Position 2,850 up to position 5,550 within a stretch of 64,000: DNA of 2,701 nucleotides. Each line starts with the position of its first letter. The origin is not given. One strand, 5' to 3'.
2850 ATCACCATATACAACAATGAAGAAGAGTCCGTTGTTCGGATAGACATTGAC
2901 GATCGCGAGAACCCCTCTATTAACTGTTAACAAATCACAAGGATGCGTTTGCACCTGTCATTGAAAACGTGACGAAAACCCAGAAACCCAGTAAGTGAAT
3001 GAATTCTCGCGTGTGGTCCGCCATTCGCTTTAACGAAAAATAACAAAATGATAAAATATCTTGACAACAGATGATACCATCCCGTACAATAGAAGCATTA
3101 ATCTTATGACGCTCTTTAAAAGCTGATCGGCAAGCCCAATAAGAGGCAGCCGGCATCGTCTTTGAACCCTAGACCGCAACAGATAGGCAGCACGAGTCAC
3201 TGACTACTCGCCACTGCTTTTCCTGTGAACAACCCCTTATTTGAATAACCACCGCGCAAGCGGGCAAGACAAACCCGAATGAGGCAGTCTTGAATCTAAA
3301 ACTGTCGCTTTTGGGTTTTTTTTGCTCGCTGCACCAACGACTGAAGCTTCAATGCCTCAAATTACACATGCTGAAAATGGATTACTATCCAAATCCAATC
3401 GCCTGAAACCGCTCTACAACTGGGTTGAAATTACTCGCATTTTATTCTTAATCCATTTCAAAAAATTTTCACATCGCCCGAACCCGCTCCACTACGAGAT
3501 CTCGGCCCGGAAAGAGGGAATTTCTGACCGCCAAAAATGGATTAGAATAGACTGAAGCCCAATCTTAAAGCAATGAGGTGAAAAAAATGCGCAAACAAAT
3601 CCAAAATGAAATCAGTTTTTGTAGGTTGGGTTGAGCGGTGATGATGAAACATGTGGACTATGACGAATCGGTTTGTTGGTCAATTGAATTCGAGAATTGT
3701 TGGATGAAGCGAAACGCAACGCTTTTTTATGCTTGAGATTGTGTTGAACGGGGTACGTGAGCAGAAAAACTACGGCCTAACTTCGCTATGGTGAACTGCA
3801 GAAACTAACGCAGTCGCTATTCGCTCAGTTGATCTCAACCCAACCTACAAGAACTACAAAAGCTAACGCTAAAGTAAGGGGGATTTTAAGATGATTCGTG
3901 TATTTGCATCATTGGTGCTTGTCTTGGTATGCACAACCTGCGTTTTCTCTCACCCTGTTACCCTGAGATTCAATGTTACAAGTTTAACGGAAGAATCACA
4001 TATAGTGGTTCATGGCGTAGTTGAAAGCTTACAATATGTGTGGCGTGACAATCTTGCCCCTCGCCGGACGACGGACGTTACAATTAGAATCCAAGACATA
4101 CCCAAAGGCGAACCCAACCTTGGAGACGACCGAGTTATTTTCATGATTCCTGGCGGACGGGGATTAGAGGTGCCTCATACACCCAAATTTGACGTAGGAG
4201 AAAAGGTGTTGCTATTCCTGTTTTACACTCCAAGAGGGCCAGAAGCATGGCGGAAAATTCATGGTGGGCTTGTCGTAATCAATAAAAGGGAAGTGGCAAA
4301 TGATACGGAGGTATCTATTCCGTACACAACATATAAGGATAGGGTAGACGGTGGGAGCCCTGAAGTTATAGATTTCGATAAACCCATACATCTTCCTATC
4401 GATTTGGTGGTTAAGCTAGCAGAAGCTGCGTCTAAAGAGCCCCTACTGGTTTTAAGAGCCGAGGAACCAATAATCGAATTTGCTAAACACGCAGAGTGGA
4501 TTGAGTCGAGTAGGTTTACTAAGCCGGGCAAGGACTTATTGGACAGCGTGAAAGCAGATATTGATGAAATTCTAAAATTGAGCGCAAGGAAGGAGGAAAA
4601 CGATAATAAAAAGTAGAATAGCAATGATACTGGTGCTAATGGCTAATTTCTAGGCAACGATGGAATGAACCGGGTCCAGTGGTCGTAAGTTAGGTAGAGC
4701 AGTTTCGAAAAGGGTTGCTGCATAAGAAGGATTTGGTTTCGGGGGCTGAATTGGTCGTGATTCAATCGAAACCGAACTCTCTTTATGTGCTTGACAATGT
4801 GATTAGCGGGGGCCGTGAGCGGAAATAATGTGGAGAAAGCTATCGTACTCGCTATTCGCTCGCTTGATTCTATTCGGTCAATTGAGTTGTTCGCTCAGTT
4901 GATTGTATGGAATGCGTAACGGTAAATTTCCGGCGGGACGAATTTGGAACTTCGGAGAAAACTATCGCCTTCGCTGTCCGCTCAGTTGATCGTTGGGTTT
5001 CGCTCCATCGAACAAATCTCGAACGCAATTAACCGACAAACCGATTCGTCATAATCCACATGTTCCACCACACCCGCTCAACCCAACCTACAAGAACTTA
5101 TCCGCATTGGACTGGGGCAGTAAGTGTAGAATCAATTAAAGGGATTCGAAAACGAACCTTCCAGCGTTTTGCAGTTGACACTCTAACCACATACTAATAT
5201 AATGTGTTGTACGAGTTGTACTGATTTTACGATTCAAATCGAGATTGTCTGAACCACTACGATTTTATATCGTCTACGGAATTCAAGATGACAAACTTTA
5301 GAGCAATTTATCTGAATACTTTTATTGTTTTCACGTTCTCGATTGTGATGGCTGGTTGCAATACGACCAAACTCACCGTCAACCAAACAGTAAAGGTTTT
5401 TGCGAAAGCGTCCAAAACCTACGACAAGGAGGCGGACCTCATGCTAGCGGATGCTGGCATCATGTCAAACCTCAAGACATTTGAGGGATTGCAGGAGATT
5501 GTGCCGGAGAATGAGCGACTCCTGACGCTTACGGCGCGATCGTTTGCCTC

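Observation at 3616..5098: A 1.5-kb cassette bounded by 105-bp imperfect inverted repeats carries a secreted-protein gene instead of a transposase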

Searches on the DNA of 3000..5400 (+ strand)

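Call 33: search_rna_families(source=window, start=3000, end=5400, threshold=evalue, max_evalue=10)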
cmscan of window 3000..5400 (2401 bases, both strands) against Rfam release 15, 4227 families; matches with E-value up to 10: 5.
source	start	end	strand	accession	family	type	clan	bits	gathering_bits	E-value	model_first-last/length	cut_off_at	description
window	3251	3339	+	RF00764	mir-191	Gene; miRNA;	-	21.6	54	0.14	1-91/91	no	mir-191 microRNA precursor family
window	3260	3329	-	RF02006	mir-1253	Gene; miRNA;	-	18.8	103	2.5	1-94/94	no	mir-1253 microRNA precursor family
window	3254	3338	-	RF00764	mir-191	Gene; miRNA;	-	17.6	54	1.9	1-91/91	no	mir-191 microRNA precursor family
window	5223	5321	+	RF00300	snoZ221_snoR21b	Gene; snRNA; snoRNA; CD-box;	-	16.5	44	5.4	1-91/91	no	Small nucleolar RNA Z221/R21b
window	4587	4641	+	RF01306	sR52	Gene; snRNA; snoRNA; CD-box;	-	14.8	50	6.2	1-60/60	no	Small nucleolar RNA sR52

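Call 34: search_rna_families(sources=[L001, L010, L048, L023, L033, L012, L019, L016, L029, L066], threshold=gathering)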
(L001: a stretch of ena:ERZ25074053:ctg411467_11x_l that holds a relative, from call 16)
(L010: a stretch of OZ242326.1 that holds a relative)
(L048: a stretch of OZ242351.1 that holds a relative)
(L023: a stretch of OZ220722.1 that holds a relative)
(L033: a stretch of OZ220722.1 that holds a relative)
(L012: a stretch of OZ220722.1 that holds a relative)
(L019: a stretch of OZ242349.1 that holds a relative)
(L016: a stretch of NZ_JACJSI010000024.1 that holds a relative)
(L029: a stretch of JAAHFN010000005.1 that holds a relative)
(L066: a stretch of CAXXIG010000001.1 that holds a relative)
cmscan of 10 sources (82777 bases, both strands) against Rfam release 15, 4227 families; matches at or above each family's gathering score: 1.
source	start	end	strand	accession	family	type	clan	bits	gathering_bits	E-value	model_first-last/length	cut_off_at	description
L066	2685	2731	-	RF01687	Acido-Lenti-1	Gene; sRNA;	-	47.2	37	2e-07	1-46/46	no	Acido-Lenti-1 RNA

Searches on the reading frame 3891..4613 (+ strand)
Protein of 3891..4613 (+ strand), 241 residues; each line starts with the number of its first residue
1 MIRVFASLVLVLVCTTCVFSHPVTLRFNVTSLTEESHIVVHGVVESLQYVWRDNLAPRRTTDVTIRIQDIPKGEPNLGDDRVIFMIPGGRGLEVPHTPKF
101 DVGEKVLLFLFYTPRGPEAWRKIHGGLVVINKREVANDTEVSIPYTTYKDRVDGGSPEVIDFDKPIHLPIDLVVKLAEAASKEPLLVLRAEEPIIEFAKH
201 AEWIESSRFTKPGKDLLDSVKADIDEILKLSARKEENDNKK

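Call 13: search_protein_families(library=pfam, proteins=[window:3891-4613:+], max_evalue=1)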
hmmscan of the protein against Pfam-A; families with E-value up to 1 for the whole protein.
window:3891-4613:+ (241 aa): 0 families

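Call 14: find_homologous_proteins(query=window:3891-4613:+, max_evalue=0.01)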
Query window:3891-4613:+ (241 aa): 3 proteins with E <= 0.01 among 1230 candidates.
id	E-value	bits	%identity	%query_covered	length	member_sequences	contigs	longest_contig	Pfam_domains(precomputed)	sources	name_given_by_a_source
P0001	5.7e-157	538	100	100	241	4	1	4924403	-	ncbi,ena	-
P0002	1.3e-53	200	54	84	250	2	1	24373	-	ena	-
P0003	5.1e-47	178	46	99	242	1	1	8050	-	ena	-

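Call 15: find_encoding_contigs(protein=window:3891-4613:+, flank=10000, max_places=10)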
Protein window:3891-4613:+ (241 aa): no gene with exactly this product is on record in the collection.

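Call 16: find_encoding_contigs(protein=P0002, flank=10000)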
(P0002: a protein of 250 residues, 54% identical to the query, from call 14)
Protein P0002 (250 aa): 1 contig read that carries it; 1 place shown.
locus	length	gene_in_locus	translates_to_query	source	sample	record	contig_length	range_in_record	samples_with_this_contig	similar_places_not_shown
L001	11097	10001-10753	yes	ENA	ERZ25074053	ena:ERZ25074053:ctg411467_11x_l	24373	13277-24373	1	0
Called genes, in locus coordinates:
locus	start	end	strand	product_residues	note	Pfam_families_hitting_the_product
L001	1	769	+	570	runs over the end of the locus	-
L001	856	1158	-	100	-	-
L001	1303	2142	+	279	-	-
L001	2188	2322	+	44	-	-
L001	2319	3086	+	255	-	PF00589:Phage_integrase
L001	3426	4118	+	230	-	PF13365:Trypsin_2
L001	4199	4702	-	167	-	PF00565:SNase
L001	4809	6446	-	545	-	-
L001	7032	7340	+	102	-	-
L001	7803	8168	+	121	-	-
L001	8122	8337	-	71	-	-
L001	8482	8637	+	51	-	-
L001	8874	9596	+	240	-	-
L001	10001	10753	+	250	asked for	-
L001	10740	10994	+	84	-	-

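Call 17: find_encoding_contigs(protein=P0003, flank=10000)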
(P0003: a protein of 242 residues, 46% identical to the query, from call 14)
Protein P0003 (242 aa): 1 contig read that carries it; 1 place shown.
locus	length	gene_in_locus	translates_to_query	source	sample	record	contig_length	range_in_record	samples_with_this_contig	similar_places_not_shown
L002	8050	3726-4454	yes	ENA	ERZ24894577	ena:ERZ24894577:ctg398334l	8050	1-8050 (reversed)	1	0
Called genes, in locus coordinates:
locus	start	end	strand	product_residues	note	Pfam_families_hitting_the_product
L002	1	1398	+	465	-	?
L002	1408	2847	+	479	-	PF00072:Response_reg, PF00158:Sigma54_activat, PF14532:Sigma54_activ_2, PF07728:AAA_5 (weak), PF25601:AAA_lid_14, PF02954:HTH_8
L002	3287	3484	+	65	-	-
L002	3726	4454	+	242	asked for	-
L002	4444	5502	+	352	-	PF13860:FlgD_ig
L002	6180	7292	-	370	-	PF02684:LpxB, PF04007:DUF354 (faint)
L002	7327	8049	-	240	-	?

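Call 18: find_encoding_contigs(protein=P0001, flank=10000)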
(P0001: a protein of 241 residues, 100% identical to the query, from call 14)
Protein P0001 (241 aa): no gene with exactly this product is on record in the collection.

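Call 65: search_protein_representatives(protein=window:3891-4613:+)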
Query: 241 residues. Proteins with E-value up to 0.001 (for the whole library): 142; up to 1e-10: 38; up to 1e-30: 3. The best 142 are listed.
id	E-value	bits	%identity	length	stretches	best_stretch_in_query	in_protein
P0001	1.8e-157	538.1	100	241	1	1-241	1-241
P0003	1.6e-47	178.1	52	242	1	6-229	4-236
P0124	1.8e-42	161.6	49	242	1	26-230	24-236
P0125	7.3e-28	113.8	37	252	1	14-229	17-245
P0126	3.4e-26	108.3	40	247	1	3-228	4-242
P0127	1.6e-25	106.1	38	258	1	3-231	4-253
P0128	1.1e-21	93.6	43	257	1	28-229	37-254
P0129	7.1e-21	90.9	39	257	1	27-233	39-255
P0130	2.4e-20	89.2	51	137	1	4-111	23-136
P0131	4.3e-20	88.4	35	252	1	4-227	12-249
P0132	5.2e-20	88.1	33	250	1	13-236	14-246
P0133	1.1e-19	87.0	37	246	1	5-183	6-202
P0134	1.4e-19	86.6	38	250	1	4-197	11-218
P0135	2.1e-19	86.1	40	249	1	28-229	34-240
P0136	1.6e-17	79.9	36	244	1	9-228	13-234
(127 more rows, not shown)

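Call 68: search_solved_structures(query=A3, max_evalue=1)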
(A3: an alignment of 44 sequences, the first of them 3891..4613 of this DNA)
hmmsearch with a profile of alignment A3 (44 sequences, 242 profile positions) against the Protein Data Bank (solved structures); distinct sequences matched with E-value up to 1: 0.

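Call 69: search_protein_families(library=pfam, alignment_id=A3, max_evalue=0.1)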
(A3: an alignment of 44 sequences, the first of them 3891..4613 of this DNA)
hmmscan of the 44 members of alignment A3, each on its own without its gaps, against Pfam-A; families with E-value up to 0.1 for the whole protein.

A. member 1, window:3891-4613:+ (241 aa): 0 families

B. families by the number of members that match (of 44 scanned): 13 families
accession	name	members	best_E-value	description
PF13567.11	DUF4131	5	0.0051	Domain of unknown function (DUF4131)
PF00216.26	Bac_DNA_binding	2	0.017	Bacterial DNA-binding protein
PF21734.3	10_blade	1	0.014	10-bladed beta propeller domain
PF02983.19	Pro_Al_protease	1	0.018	Alpha-lytic protease prodomain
PF24155.1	DUF7406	1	0.019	Domain of unknown function (DUF7406)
PF23593.1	HEAT_ATR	1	0.02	Serine/threonine-protein kinase ATR-like, HEAT repeats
PF03146.21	NtA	1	0.036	Agrin NtA domain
PF19866.4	DUF6339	1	0.044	Family of unknown function (DUF6339)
PF13509.12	S1_2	1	0.069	S1 domain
PF25457.1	IRF-2BP1_2_M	1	0.069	IRF-2BP1/2 middle domain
PF09285.17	Elong-fact-P_C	1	0.081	Elongation factor P, C-terminal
PF08328.16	ASL_C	1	0.084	Adenylosuccinate lyase C-terminal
PF19112.6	VanA_C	1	0.088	Vanillate O-demethylase oxygenase C-terminal domain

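Call 75: predict_structure(alignment_id=A3)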
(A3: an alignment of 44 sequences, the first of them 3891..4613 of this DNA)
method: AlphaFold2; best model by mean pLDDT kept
length: 241 residues; sequences in the alignment: 44
mean_pLDDT: 92.3   pTM: 0.85
mean pLDDT of the five models: 92.3, 91.8, 91.2, 90.5, 90.1
residues with pLDDT >= 90: 180; 70-90: 51; 50-70: 10; < 50: 0
segments of 3 or more residues with pLDDT < 50: none
pLDDT, mean of each block of 10 residues (from residue 1): 80 69 79 97 98 93 98 98 95 93 98 82 92 96 93 84 95 98 98 97 89 98 98 97 88
secondary structure, 60 per line:
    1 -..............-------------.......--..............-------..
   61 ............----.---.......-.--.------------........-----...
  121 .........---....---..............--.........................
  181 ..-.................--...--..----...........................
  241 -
elements in order: H2-15 H29-35 E38-51 E59-72 E81-87 E105-112 H118-126 E127-129 E133-136 E140-153 E156-169 H170-182 H184-200 E203-205 H214-240

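Call 81: fold_search(model_id=the predicted structure, library=pdb)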
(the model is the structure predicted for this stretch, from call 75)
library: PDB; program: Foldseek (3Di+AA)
matches with E <= 10: 715; with E <= 0.001: 4
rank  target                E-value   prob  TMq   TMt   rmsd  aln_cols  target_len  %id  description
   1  3i70                  3.3e-04  1.00  0.30  0.51   5.2       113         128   19  Long-wavelength structure of NtA (released 2010-03-02)
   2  1jb3                  5.1e-04  1.00  0.30  0.52   5.0       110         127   20  The Laminin-Binding Domain of Agrin is structurally related to N-TIMP-1 (released 2001-08-08)
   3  1jc7                  5.1e-04  1.00  0.30  0.51   5.2       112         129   20  The Laminin-Binding Domain of Agrin is Structurally Related to N-TIMP-1 (released 2001-08-08)
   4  1pxu                  5.4e-04  1.00  0.30  0.51   5.3       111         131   19  Crystal structure of chicken NtA from a eukaryotic source at 2.2A resolution (released 2004-06-29)
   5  1uap_MODEL_1_A        1.6e-02  0.99  0.25  0.44   6.3       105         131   21  NMR structure of the NTR domain from human PCOLCE1 (released 2003-07-15)
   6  4dni                  2.1e-02  0.47  0.18  0.17  13.5       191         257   12  Structure of Editosome protein (released 2012-12-26)
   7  7spc_EF1              2.6e-02  0.12  0.11  0.13  25.5       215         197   14  Models for C17 reconstruction of Outer Membrane Core Complex (OMCC) of Type IV Secretion System (T4SS) encoded by F- (released 2022-02-02)
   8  2e2d_C                2.7e-02  0.95  0.28  0.36  13.7       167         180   13  Flexibility and variability of TIMP binding: X-ray structure of the complex between collagenase-3/MMP-13 and TIMP-2 (released 2007-03-13)
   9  7s7m_B                2.9e-02  0.97  0.23  0.30   5.6        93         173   12  Complex of tissue inhibitor of metalloproteinases-1 (TIMP-1) mutant (L34G/M66D/T98G/P131S/Q153N) with matrix metallopr (released 2022-03-16)
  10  6n9d_B                3.6e-02  0.96  0.23  0.30   5.2        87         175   13  Complex of tissue inhibitor of metalloproteinases-1 (TIMP-1) mutant (L34G/L133P/L151C/G154A) with matrix metalloprotei (released 2019-05-15)
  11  9sop_B                4.0e-02  0.99  0.28  0.37   4.9       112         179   15  Tissue inhibitor of metalloproteinase-1 (TIMP-1) (released 2025-09-24)
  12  1br9                  4.4e-02  0.97  0.27  0.35   5.6       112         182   14  HUMAN TISSUE INHIBITOR OF METALLOPROTEINASE-2 (released 1999-05-04)
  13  7spj_EF1              4.4e-02  0.15  0.13  0.15  24.0       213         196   11  Models for C17 reconstruction of Outer Membrane Core Complex (OMCC) of Type IV Secretion System (T4SS) encoded by a  (released 2022-02-02)
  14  2j0t_D                5.0e-02  0.97  0.28  0.48   5.5       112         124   15  Crystal Structure of the Catalytic Domain of MMP-1 in Complex with the Inhibitory Domain of TIMP-1 (released 2006-10-18)
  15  6xzu_B                6.9e-02  0.89  0.27  0.41   7.2       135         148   13  Complex of C-terminal domain of murine complement C3b with the hC3Nb3 nanobody (released 2020-08-12)
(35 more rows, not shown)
